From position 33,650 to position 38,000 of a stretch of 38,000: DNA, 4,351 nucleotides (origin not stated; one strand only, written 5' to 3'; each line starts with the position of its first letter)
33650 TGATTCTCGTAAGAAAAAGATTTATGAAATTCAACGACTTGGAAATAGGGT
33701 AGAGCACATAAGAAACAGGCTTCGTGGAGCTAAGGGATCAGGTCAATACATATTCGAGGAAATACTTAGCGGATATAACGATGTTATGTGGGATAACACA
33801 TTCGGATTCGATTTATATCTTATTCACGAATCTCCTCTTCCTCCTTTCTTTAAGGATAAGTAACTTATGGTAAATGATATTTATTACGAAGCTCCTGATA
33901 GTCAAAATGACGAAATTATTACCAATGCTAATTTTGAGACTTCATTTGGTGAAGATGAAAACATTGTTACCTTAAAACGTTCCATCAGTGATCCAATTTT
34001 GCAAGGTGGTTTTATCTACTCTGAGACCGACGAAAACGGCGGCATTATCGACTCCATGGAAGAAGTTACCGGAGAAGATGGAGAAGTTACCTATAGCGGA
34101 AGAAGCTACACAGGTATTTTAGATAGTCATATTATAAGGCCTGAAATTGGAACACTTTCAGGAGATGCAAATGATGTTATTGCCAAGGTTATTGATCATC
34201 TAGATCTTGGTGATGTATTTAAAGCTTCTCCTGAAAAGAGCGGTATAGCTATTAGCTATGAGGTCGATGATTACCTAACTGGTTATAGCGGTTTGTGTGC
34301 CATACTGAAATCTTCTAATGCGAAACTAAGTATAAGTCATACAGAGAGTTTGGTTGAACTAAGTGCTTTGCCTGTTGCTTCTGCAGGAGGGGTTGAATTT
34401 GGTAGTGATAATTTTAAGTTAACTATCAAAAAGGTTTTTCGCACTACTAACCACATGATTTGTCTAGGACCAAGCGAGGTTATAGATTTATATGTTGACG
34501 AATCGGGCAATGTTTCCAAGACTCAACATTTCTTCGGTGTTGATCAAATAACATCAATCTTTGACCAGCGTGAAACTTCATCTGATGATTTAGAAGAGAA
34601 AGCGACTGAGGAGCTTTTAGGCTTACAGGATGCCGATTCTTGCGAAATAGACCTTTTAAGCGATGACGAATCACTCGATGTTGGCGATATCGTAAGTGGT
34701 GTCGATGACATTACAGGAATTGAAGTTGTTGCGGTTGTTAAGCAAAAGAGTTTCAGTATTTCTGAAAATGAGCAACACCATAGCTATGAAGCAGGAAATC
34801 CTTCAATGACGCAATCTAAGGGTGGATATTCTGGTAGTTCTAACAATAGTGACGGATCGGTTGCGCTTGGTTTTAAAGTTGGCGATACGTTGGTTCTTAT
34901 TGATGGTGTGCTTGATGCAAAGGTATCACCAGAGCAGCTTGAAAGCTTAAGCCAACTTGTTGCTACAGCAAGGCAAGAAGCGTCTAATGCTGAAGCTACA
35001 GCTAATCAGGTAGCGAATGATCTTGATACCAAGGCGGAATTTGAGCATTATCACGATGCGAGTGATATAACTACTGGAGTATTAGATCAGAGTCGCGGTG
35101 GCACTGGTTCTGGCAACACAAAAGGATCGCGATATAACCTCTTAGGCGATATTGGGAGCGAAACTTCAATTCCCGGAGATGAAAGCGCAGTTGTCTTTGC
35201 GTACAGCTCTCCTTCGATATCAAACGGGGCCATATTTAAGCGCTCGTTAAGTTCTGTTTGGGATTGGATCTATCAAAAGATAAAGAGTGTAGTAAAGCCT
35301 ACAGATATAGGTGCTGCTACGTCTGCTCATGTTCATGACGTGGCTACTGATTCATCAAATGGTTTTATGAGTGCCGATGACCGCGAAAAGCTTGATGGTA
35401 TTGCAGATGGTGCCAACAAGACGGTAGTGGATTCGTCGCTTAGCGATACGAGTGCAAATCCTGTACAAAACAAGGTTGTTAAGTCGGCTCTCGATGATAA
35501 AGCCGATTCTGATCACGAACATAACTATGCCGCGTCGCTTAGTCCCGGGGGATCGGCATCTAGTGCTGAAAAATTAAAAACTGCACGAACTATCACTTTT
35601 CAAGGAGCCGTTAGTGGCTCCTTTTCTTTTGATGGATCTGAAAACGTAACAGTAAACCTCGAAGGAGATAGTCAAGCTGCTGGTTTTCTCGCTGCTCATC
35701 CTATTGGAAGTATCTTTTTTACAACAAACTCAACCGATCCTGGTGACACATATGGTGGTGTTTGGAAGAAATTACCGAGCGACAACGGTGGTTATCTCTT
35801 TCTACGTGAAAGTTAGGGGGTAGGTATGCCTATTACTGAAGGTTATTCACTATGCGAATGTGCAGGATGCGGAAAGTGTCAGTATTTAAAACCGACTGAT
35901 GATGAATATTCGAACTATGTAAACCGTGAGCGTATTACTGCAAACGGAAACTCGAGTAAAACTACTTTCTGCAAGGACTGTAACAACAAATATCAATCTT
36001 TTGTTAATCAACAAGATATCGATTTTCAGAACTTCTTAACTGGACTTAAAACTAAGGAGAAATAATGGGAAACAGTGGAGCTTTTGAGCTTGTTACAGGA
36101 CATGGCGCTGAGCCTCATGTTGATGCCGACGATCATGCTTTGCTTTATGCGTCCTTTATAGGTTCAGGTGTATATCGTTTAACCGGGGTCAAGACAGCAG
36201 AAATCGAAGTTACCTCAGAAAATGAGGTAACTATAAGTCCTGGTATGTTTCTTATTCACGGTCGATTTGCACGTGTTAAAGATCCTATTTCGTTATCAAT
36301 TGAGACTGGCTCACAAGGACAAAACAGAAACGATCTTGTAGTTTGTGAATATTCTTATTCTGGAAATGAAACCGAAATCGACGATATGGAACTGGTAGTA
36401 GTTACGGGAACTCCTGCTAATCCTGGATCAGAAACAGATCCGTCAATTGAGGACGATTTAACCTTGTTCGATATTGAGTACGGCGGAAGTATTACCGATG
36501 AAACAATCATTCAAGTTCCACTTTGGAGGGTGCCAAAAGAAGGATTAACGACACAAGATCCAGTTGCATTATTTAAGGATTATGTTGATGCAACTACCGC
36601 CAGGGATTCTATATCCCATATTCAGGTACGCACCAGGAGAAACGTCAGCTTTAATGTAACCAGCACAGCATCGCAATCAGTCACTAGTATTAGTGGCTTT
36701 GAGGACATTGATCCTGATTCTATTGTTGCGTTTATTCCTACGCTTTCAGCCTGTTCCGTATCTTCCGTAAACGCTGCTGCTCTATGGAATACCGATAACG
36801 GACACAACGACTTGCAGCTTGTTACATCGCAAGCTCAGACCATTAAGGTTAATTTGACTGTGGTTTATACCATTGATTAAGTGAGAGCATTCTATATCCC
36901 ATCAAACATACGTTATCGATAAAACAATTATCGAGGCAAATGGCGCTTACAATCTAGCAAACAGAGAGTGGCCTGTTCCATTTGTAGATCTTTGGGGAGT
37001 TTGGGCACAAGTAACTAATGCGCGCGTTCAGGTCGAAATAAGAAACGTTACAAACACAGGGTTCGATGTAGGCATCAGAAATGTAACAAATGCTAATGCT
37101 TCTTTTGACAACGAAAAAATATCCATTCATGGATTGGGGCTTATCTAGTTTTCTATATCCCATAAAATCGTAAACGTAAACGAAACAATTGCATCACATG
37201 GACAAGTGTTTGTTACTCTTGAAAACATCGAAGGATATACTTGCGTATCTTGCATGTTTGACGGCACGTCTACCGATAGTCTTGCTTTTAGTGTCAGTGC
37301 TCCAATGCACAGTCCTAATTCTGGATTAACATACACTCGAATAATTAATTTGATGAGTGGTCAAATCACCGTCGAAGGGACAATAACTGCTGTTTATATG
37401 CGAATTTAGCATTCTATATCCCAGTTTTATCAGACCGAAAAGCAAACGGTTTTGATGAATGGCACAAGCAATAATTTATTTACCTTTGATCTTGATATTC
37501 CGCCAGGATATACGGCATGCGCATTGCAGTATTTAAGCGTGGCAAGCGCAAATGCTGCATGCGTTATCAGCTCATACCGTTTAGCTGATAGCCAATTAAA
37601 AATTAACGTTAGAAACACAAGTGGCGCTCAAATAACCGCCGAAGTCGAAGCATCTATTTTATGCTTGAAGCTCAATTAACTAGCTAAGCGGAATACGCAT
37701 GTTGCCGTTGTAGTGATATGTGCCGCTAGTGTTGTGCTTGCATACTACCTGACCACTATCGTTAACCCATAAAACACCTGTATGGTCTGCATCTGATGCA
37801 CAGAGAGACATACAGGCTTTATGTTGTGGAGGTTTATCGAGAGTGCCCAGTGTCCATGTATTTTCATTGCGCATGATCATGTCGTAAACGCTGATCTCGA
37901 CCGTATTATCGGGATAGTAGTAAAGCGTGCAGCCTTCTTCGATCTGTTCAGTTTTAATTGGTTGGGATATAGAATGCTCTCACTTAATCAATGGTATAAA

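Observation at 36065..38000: Tyrosine-recombinase shufflon on a phage receptor-binding protein: 5 sites, 4 segments, 5 alternative C-terminal heads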

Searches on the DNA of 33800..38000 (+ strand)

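Call 7: search_dna_similar(query=window:33800-38000:+, collection=phages, mode=near, max_rows=20)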
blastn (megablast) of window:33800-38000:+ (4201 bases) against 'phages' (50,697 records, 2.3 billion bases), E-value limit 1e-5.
No match.

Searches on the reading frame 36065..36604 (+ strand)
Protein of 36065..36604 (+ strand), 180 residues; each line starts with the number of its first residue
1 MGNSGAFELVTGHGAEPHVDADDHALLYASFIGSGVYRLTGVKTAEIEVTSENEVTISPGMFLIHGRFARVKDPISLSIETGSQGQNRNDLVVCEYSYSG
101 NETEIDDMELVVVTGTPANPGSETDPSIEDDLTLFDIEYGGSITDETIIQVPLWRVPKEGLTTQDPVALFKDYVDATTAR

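Call 16: find_related_loci(query=window:36065-36604:+, collection=genome_contigs, flank=6000)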
Query window:36065-36604:+ (180 aa) in genome_contigs; peptide patterns used: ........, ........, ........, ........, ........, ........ (x = any residue, [..] = any of these).
177 stretches matched a pattern, but none encodes a relative of the query by tblastn (E <= 1e-3).

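Call 27: search_dna_similar(query=window:36065-36604:+, collection=phages, mode=protein, max_rows=25, max_evalue=0.001)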
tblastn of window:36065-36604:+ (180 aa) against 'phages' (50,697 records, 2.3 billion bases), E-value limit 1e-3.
Records with a match: 4; places in all: 4; records where one place covers at least 80% of the query: 3.
Best place of each record, by identity: <60% 4.
By first word of the organism name: Bifidobacterium 2; Siphoviridae 1; Clostridium 1.
By host as written in the record: Bifidobacterium thermophilum MBT94004 1; Bifidobacterium thermophilum 94004 1; - 1; [Clostridium] scindens DSM 5676 1.
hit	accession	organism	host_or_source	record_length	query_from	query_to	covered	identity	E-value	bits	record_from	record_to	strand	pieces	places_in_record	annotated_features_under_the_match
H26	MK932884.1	Bifidobacterium phage PMBT6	Bifidobacterium thermophilum MBT94004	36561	9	172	91%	34.1%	2e-18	87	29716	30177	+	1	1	hypothetical protein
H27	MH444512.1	Bifidobacterium phage PMBT6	Bifidobacterium thermophilum 94004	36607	9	172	91%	34.1%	2e-18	87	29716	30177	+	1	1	hypothetical protein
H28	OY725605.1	Siphoviridae sp. ctl617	-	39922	7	172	92%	30.4%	1e-17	85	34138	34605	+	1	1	hypothetical protein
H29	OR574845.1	Clostridium phage phiCs5676-1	[Clostridium] scindens DSM 5676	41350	7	120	63%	29.7%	7e-4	45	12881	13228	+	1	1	hypothetical protein | minor tail protein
